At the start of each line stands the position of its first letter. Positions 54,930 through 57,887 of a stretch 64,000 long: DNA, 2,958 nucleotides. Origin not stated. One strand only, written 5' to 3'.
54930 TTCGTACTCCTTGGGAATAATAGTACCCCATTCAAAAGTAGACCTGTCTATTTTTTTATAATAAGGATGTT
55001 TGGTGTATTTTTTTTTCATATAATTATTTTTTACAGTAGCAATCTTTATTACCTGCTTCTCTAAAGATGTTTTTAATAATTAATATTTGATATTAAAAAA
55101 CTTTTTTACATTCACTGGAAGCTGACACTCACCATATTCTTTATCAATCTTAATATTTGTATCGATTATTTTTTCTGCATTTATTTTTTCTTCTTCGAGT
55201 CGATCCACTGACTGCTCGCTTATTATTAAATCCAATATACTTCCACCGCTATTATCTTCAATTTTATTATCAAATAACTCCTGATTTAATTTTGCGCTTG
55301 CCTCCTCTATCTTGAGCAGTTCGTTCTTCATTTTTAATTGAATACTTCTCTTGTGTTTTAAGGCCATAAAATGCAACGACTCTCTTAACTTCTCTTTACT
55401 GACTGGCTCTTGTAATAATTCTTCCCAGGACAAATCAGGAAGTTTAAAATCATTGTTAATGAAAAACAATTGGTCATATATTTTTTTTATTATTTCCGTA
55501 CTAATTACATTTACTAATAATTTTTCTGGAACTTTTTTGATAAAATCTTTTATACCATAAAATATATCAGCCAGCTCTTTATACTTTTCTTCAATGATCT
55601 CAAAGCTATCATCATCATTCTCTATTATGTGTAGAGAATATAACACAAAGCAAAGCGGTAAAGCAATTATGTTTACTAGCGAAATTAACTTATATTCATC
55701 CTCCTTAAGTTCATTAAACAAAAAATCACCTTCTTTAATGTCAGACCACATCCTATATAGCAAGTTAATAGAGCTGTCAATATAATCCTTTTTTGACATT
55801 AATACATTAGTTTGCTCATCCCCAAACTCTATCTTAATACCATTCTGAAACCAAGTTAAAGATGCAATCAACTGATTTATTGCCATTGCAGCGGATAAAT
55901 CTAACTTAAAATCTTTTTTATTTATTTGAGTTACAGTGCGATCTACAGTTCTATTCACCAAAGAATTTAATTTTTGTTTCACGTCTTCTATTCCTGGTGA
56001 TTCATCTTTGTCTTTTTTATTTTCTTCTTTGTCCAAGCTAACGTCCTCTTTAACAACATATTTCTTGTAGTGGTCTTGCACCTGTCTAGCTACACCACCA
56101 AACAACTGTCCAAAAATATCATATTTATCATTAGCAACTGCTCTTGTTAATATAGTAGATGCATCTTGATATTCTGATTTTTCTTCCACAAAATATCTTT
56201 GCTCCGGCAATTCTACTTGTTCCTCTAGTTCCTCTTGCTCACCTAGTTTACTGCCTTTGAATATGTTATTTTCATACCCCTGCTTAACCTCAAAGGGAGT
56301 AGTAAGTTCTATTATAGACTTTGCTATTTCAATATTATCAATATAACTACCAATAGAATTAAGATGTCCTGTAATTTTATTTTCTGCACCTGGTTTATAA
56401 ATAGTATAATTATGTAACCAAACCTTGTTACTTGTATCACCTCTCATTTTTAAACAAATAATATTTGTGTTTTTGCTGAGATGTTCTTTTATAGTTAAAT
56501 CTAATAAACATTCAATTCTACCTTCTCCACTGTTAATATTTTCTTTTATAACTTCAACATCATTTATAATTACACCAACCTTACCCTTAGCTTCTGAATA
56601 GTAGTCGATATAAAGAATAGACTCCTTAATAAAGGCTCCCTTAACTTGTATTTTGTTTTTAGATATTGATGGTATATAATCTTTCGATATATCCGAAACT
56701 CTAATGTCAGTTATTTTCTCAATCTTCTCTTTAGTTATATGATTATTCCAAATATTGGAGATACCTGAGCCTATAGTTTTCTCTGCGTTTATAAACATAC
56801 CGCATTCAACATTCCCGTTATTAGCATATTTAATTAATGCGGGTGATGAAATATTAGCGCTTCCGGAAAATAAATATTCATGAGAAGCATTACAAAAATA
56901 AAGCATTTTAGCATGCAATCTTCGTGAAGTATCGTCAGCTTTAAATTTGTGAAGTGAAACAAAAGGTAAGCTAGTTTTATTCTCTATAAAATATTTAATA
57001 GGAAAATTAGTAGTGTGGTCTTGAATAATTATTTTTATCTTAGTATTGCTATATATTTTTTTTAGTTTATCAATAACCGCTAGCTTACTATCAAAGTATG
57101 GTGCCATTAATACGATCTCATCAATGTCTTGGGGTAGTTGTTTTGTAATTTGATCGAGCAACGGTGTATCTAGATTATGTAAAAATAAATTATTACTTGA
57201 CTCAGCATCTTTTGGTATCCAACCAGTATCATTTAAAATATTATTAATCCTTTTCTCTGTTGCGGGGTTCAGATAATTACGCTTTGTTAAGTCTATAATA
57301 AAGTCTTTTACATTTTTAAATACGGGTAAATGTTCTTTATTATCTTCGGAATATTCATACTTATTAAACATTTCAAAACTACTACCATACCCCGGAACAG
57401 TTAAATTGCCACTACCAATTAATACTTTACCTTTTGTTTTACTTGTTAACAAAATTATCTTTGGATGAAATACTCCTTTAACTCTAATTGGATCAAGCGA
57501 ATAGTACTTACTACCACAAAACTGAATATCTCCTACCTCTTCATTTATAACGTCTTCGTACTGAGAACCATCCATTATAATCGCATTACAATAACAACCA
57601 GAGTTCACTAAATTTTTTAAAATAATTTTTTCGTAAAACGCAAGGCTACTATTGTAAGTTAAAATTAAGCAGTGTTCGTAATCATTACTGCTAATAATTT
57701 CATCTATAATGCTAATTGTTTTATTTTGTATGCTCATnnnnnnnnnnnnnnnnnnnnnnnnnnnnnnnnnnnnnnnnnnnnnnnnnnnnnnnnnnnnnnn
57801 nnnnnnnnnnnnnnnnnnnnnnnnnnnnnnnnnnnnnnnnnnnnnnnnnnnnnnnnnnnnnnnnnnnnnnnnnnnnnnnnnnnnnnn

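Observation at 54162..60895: Nuclease-rich four-gene candidate defense system: GIY-YIG protein, 885-aa tandem-HKD PLD protein, 554-aa unknown, and a DUF2779-like PD-(D/E)xK plus exonuclease protein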

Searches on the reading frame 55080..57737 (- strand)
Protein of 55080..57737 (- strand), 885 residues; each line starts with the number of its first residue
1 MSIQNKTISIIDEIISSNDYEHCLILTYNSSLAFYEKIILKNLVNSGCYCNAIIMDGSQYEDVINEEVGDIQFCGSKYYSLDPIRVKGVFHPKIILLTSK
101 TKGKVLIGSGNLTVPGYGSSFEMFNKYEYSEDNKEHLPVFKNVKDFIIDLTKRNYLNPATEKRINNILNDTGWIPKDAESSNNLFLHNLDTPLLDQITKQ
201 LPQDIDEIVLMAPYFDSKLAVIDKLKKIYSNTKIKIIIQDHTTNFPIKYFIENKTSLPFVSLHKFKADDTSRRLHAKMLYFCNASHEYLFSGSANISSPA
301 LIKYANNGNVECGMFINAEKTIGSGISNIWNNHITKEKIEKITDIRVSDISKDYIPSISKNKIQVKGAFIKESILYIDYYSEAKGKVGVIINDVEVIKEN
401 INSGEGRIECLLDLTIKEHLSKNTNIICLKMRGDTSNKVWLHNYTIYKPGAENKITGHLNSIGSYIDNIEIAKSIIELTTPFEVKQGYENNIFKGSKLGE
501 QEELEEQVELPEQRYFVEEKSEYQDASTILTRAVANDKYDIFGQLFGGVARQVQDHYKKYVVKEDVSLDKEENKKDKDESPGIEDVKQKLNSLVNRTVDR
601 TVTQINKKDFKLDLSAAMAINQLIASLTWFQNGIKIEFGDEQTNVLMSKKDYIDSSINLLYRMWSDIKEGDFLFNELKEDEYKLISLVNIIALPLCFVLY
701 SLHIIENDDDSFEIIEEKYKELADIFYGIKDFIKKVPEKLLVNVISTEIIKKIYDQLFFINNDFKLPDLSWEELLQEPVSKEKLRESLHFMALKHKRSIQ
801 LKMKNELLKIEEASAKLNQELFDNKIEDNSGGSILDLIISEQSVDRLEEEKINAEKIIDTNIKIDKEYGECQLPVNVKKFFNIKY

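Call 5: search_protein_families(library=pfam, proteins=[window:55080-57737:-], max_evalue=1)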
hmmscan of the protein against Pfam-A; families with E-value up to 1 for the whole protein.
window:55080-57737:- (885 aa): 0 families

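Call 6: search_protein_families(library=padloc, proteins=[window:55080-57737:-], max_evalue=1)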
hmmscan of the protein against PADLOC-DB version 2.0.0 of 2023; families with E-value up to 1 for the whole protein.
window:55080-57737:- (885 aa): 2 families
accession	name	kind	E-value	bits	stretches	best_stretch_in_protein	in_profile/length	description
PDLC03829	ZacB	-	1.2e-12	45.5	1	87-342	107-357/586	-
PDLC02614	DrmC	-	8e-10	36.7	2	200-321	29-140/153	DrmC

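Call 7: search_protein_families(library=ncbifam, proteins=[window:55080-57737:-], max_evalue=1)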
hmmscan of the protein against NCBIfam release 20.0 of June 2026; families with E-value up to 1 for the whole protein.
window:55080-57737:- (885 aa): 1 family
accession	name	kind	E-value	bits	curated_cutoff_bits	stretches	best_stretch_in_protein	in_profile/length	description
NF038319.1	DISARM_DrmC_I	equivalog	0.0074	15.8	133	1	269-320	175-222/236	DISARM system phospholipase D-like protein DrmC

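Call 15: find_homologous_proteins(query=window:55080-57737:-)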
Query window:55080-57737:- (885 aa): 35 proteins with E <= 0.001 among 8000 candidates.
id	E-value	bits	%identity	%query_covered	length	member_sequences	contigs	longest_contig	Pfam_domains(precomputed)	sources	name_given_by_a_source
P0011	0.0e+0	1245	65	100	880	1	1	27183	PF13091.13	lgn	-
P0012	7.5e-115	403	30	98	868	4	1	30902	PF13091.13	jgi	jgi:hypothetical protein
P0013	3.3e-37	147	30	35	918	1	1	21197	PF13091.13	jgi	jgi:hypothetical protein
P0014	2.8e-32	130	29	36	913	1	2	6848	PF13091.13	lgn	-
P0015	8.3e-24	102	28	35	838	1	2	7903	PF13091.13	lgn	-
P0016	8.4e-24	102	28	35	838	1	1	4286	PF13091.13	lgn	-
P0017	1.6e-19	88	26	31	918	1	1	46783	PF13091.13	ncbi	-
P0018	6.8e-18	83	28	33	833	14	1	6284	PF13091.13,PF09565.17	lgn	-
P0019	1.6e-15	75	26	32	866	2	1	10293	PF13091.13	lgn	-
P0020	2.3e-15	74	26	32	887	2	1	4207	PF13091.13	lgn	-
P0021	4.4e-15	73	25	32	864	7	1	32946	PF13091.13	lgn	-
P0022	1.2e-14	72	25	32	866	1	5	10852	PF13091.13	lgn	-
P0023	1.6e-14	72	25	32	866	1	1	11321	PF13091.13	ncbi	-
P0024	3.1e-14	71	26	32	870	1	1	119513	PF13091.13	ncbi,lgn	-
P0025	3.7e-14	70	26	34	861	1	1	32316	-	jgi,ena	-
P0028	7.4e-14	69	25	34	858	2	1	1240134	PF13091.13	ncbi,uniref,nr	ncbi:hypothetical protein LJ707_01965 [Mucilaginibacter sp. UR6-1]|uniref:hypothetical protein n=1 T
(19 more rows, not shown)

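Call 20: find_encoding_contigs(protein=P0012, flank=10000, max_places=2)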
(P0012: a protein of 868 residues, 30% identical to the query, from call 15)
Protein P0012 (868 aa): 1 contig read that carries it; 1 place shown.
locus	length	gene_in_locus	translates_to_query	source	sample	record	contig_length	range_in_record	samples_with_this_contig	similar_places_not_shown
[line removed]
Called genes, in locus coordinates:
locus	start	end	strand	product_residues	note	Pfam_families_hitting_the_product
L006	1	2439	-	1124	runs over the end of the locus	PF25390:WD40_RLD, PF00415:RCC1, PF13540:RCC1_2, PF00415:RCC1, PF13540:RCC1_2, PF00415:RCC1, PF13540:RCC1_2, PF25390:WD40_RLD, +8 more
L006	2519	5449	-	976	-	PF18981:InlK_D3 (faint), PF16403:Bact_surface_Ig-like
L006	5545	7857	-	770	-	PF16656:Pur_ac_phosph_N (faint), PF25059:FN3_DSCAM-DSCAML_C (faint), PF10179:NDNF (faint), PF00041:fn3, PF23376:Fn3_VIN3 (faint)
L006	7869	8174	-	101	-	-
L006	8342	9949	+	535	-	-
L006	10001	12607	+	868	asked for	PF13091:PLDc_2 (faint)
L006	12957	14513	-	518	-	?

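Call 21: find_encoding_contigs(protein=P0013, flank=10000, max_places=2)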
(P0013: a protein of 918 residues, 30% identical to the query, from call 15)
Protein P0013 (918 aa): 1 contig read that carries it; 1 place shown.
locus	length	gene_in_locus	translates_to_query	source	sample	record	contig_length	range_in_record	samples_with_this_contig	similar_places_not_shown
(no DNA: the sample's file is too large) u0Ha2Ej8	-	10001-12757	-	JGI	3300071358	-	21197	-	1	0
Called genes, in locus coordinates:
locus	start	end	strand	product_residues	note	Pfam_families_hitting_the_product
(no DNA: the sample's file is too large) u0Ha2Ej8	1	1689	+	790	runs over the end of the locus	PF01420:Methylase_S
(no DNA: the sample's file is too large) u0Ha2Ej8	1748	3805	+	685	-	PF12161:HsdM_N, PF02384:N6_Mtase, PF01170:UPF0020 (faint), PF05175:MTS (weak)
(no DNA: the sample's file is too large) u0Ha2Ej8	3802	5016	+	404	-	PF01420:Methylase_S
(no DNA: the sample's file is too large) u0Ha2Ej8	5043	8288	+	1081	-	PF04313:HSDR_N, PF04851:ResIII, PF18766:SWI2_SNF2, PF00270:DEAD (faint), PF22679:T1R_D3-like, PF11867:T1RH-like_C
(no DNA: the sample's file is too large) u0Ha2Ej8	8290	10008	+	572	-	-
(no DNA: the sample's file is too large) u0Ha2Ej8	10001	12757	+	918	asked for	PF13091:PLDc_2 (weak)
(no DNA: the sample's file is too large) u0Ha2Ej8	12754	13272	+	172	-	PF22522:DUF6998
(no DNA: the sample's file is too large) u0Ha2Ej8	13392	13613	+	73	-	-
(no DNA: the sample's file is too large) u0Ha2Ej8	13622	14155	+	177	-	-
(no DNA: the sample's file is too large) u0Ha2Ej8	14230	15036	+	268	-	-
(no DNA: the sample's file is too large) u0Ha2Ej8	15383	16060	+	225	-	PF18753:Nmad2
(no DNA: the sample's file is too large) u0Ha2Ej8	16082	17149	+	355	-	-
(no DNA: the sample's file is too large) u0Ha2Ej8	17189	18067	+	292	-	-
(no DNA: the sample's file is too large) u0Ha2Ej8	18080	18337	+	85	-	PF24698:DUF7662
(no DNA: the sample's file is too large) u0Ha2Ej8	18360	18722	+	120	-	-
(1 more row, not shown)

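Call 25: find_encoding_contigs(protein=P0028, flank=8000, max_places=1)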
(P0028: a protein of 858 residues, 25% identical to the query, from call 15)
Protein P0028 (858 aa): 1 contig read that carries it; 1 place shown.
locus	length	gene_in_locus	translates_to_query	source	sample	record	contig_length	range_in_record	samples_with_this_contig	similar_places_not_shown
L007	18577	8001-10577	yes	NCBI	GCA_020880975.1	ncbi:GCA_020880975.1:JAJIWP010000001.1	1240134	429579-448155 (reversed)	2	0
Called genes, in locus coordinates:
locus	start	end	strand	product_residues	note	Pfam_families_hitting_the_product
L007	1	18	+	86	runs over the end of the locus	-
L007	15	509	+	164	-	PF11731:Cdd1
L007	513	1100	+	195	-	PF13532:2OG-FeII_Oxy_2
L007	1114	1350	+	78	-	-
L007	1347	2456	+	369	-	PF02265:S1-P1_nuclease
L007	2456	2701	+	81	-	-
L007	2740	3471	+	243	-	PF00106:adh_short, PF01370:Epimerase, PF08659:KR, PF13561:adh_short_C2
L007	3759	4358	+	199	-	-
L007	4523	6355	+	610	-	-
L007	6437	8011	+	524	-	-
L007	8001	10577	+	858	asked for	PF13091:PLDc_2 (faint)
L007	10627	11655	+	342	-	PF14281:PDDEXK_4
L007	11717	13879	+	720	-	PF12770:CHAT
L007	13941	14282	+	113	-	PF12728:HTH_17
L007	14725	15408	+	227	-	-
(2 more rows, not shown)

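Call 26: find_encoding_contigs(protein=P0017, flank=8000, max_places=1)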
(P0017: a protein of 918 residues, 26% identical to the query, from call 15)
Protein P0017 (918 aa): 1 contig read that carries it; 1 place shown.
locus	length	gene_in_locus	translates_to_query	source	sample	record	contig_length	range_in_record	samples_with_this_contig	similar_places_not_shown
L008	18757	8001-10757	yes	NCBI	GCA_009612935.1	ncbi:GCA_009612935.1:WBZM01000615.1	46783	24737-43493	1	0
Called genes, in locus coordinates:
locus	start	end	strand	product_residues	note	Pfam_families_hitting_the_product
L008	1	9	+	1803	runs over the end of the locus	PF05572:Peptidase_M43, PF00431:CUB (weak), PF17957:Big_7 (faint), PF07705:CARDB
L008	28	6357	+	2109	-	PF06739:SBBP (faint), PF13573:SprB, PF07705:CARDB, PF18962:Por_Secre_tail (weak)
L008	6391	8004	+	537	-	-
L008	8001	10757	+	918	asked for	PF13091:PLDc_2 (faint)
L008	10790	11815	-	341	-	PF07894:SACK1 (faint), PF13091:PLDc_2, PF00012:HSP70 (weak)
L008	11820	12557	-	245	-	PF01844:HNH (weak)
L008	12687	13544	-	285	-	PF03167:UDG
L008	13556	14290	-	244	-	-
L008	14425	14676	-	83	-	-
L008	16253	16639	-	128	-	-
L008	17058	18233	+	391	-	-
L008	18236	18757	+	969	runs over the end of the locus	PF18962:Por_Secre_tail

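Call 27: find_encoding_contigs(protein=P0024, flank=8000, max_places=1)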
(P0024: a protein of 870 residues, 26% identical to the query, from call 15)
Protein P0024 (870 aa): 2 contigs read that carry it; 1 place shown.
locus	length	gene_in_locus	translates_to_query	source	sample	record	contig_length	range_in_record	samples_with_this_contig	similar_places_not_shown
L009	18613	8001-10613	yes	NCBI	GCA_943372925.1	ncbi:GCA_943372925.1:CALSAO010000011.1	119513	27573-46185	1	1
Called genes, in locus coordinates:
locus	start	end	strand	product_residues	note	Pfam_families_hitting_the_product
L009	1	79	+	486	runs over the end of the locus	PF12161:HsdM_N, PF02384:N6_Mtase, PF01170:UPF0020 (weak)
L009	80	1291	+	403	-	PF01420:Methylase_S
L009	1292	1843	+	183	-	-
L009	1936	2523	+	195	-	-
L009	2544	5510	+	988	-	PF04313:HSDR_N, PF04851:ResIII, PF00270:DEAD (weak), PF18766:SWI2_SNF2, PF22679:T1R_D3-like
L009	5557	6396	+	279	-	PF14267:DUF4357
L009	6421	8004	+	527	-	-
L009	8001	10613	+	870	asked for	PF13091:PLDc_2 (faint)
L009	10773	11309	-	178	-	-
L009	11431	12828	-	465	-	PF13148:DUF3987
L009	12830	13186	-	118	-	PF12728:HTH_17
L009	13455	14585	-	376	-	PF13102:Phage_int_SAM_5, PF00589:Phage_integrase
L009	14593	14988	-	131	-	PF12728:HTH_17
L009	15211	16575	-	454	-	PF10396:TrmE_N, PF12631:MnmE_helical, PF00025:Arf (weak), PF00071:Ras (weak), PF00350:Dynamin_N (faint), PF01926:MMR_HSR1, PF02421:FeoB_N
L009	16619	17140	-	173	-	PF08922:DUF1905, PF13376:OmdA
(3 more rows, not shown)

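Call 50: predict_structure(alignment_id=A2)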
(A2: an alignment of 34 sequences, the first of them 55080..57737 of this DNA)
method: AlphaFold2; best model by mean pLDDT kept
length: 885 residues; sequences in the alignment: 34
mean_pLDDT: 71.7   pTM: 0.60
mean pLDDT of the five models: 71.7, 70.0, 69.3, 69.1, 68.0
residues with pLDDT >= 90: 270; 70-90: 200; 50-70: 267; < 50: 148
segments of 3 or more residues with pLDDT < 50: 1-4, 351-357, 480-579, 757-769, 828-832, 868-873, 880-885
pLDDT, mean of each block of 10 residues (from residue 1): 60 78 96 92 81 96 89 90 93 95 93 85 90 89 96 94 93 81 92 97 95 92 95 93 88 88 88 89 94 96 95 93 70 85 72 48 92 94 95 95 96 88 90 92 77 53 58 55 35 28 27 26 31 34 44 41 37 38 63 63 55 58 63 62 63 71 65 60 60 57 53 62 72 68 55 48 42 59 66 65 71 76 60 58 71 65 52 50 42
secondary structure, 60 per line:
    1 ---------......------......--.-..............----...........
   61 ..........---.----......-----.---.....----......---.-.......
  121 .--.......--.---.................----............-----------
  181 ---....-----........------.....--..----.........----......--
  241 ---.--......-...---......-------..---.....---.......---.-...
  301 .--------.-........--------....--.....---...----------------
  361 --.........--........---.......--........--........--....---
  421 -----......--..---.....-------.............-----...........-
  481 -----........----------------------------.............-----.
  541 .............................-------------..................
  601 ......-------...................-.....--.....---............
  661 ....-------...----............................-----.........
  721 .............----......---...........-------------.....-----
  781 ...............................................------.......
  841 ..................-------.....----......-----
elements in order (helices of 4 or more, strands of 3 or more residues): H10-15 E22-27 H32-45 E50-56 H57-70 E79-84 E94-98 E103-108 H114-119 E124-130 H137-153 H158-169 E184-187 H193-200 E207-211 H220-228 E233-238 H247-252 E260-265 E278-282 E286-292 H298-301 E312-319 H328-331 E334-338 E363-371 E374-381 E385-391 E394-401 E404-411 H414-417 E426-431 E439-443 H451-463 H469-479 H486-493 H522-534 H540-569 H583-606 H614-632 E634-638 E641-645 H649-664 H679-706 H712-733 H738-743 H747-757 H771-775 H781-827 H834-858 H866-870 H875-880

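Call 59: fold_search(model_id=the predicted structure, library=pdb)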
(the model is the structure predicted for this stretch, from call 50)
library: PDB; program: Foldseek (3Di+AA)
matches with E <= 10: 618; with E <= 0.001: 35
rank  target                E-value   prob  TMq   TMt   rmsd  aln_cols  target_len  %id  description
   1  5nwa_A                8.4e-10  1.00  0.25  0.47   7.5       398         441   12  Crystal structure of the complex of Tdp1 with duplex DNA (released 2018-01-10)
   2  6w7k_B                2.7e-09  1.00  0.28  0.52   6.5       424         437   12  Structure of Tdp1 catalytic domain in complex with inhibitor XZ634p (released 2021-03-24)
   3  6die_B                3.5e-09  1.00  0.27  0.51   7.4       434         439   12  Crystal structure of Tdp1 catalytic domain in complex with Zenobia fragment benzene-1,2,4-tricarboxylic acid from sing (released 2019-05-29)
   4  1rg1_A                3.8e-09  1.00  0.25  0.50   7.3       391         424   13  Crystal structure of human Tyrosyl-DNA Phosphodiesterase complexed with vanadate, octopamine, and tetranucleotide AGTT (released 2004-03-02)
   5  6dhu_B                3.8e-09  1.00  0.28  0.52   6.4       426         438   12  Crystal structure of Tdp1 catalytic domain in complex with Zenobia fragment ZT0911 from cocktail soak (released 2019-05-29)
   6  6dim_B                4.0e-09  1.00  0.28  0.53   6.3       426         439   12  Crystal structure of Tdp1 catalytic domain in complex with Zenobia fragment ZT1982 from cocktail soak (released 2019-05-29)
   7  6dhu_A                4.0e-09  1.00  0.27  0.50   6.3       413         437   13  Crystal structure of Tdp1 catalytic domain in complex with Zenobia fragment ZT0911 from cocktail soak (released 2019-05-29)
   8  1jy1                  4.2e-09  1.00  0.26  0.49   6.0       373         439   14  CRYSTAL STRUCTURE OF HUMAN TYROSYL-DNA PHOSPHODIESTERASE (TDP1) (released 2002-02-20)
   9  6dje_B                4.2e-09  1.00  0.26  0.49   6.2       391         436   13  Crystal structure of Tdp1 catalytic domain in complex with Sigma Aldrich compound CDS010292 (released 2019-05-29)
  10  1rg1_B                4.9e-09  1.00  0.26  0.50   6.4       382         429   13  Crystal structure of human Tyrosyl-DNA Phosphodiesterase complexed with vanadate, octopamine, and tetranucleotide AGTT (released 2004-03-02)
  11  6die_A                4.9e-09  1.00  0.26  0.49   6.2       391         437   14  Crystal structure of Tdp1 catalytic domain in complex with Zenobia fragment benzene-1,2,4-tricarboxylic acid from sing (released 2019-05-29)
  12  1mu9_B                6.2e-09  1.00  0.27  0.51   6.4       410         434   12  Crystal Structure of a Human Tyrosyl-DNA Phosphodiesterase (Tdp1)-Vanadate Complex (released 2003-01-07)
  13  8cw2_B                6.8e-09  1.00  0.28  0.52   5.8       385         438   12  Crystal structure of TDP1 complexed with compound XZ760 (released 2023-04-12)
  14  8v0c_B                6.8e-09  1.00  0.26  0.49   6.3       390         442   13  Structure of TDP1 catalytic domain complexed with compound IB06 (released 2024-09-25)
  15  1mu7_B                7.5e-09  1.00  0.26  0.50   6.3       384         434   13  Crystal Structure of a Human Tyrosyl-DNA Phosphodiesterase (Tdp1)-Tungstate Complex (released 2003-01-07)
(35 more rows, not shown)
